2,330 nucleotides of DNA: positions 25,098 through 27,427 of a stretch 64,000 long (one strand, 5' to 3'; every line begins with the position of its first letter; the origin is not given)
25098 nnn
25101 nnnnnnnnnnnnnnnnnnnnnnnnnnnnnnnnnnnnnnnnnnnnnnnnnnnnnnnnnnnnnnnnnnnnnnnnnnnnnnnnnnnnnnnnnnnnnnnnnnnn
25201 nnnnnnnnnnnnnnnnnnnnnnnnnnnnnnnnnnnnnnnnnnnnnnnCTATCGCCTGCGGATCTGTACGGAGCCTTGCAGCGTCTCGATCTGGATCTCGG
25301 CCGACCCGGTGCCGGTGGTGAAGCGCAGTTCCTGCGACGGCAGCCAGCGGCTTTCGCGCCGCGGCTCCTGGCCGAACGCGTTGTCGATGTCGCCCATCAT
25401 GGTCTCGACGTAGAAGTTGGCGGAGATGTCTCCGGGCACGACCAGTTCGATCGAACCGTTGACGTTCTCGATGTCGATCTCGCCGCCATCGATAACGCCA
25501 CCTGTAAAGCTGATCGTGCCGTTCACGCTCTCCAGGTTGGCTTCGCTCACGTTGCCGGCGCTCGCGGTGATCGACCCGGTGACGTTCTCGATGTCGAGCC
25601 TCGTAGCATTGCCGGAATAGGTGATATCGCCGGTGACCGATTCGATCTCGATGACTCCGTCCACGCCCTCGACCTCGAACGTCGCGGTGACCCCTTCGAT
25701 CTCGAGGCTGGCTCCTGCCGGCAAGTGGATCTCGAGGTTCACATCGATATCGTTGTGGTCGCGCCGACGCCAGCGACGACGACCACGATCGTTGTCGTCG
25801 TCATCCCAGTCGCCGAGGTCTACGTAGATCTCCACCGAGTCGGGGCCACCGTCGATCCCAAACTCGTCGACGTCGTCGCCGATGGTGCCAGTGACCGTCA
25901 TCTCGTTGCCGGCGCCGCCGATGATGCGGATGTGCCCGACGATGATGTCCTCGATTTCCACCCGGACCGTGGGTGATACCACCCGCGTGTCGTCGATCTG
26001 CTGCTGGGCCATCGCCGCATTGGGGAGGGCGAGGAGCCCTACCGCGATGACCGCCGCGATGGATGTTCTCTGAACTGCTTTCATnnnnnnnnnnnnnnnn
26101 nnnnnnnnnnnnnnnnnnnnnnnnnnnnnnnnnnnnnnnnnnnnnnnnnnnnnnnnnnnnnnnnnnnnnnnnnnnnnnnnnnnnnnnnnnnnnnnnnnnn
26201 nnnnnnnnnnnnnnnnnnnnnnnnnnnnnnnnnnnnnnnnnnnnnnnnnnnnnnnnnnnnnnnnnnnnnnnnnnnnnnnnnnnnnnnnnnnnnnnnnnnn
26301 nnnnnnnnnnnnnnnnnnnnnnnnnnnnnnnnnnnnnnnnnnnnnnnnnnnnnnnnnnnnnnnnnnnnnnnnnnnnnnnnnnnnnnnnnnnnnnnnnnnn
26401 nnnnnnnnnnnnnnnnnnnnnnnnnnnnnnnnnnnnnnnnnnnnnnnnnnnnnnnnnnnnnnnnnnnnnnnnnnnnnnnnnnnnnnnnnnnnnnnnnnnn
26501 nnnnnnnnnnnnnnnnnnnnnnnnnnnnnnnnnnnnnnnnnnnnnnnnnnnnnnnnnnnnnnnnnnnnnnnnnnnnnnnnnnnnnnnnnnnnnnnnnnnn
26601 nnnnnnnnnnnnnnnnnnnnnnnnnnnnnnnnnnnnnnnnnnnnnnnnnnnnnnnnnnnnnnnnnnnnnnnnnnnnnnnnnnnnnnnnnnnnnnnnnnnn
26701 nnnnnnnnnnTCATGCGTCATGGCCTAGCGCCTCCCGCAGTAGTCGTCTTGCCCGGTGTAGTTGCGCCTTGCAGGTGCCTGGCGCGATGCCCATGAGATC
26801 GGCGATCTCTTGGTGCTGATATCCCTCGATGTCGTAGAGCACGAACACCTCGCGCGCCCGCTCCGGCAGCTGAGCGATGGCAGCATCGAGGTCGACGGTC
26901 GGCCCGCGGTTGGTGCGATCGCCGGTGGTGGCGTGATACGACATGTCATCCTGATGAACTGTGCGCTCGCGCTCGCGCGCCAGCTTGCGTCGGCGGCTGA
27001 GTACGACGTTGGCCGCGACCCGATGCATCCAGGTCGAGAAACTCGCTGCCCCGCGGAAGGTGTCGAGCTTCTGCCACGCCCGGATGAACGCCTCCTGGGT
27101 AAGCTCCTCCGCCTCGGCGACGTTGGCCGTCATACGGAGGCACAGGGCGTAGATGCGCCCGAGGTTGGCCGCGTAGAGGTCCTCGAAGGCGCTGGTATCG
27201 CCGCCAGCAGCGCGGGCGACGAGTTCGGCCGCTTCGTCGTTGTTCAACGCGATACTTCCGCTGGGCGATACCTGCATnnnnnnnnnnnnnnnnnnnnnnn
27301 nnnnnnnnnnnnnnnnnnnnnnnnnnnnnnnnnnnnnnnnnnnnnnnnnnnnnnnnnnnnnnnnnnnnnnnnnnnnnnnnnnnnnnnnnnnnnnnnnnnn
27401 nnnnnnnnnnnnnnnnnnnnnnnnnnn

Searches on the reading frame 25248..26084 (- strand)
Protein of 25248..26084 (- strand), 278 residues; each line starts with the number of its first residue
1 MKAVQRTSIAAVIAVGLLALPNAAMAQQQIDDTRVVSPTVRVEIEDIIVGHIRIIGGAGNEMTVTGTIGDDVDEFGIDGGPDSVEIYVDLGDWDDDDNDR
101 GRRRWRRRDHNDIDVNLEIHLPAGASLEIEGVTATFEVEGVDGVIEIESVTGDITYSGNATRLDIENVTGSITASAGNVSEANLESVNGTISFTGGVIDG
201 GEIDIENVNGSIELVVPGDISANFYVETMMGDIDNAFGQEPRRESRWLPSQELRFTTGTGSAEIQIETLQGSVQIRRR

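Call 49: search_protein_families(library=pfam, proteins=[window:25248-26084:-], max_evalue=0.001)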
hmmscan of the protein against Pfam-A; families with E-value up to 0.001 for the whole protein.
window:25248-26084:- (278 aa): 1 family
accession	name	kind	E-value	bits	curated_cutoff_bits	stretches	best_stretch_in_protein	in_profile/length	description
PF13349.12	DUF4097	-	4.5e-06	26.6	22.9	1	146-276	121-247/247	Toastrack DUF4097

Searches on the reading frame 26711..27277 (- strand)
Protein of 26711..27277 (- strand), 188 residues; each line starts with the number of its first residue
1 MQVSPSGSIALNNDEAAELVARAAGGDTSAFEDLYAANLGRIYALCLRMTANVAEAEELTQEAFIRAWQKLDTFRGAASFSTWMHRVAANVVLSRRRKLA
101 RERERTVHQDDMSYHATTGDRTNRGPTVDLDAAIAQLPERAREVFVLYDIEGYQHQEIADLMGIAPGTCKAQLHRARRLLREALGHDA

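Call 49: search_protein_families(library=pfam, proteins=[window:26711-27277:-], max_evalue=0.001)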
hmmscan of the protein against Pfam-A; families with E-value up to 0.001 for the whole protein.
window:26711-27277:- (188 aa): 4 families
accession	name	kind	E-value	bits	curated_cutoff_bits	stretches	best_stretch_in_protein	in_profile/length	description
PF08281.18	Sigma70_r4_2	-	9.1e-20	70.5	25.7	1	129-180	3-54/54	Sigma-70, region 4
PF04542.20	Sigma70_r2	-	5.5e-19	68.2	24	1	34-101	1-70/71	Sigma-70 region 2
PF04545.22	Sigma70_r4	-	4e-10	39.5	24.1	1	133-182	1-50/50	Sigma-70, region 4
PF07638.17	Sigma70_ECF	-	7.8e-08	32.9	21.1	1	16-184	4-183/185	ECF sigma factor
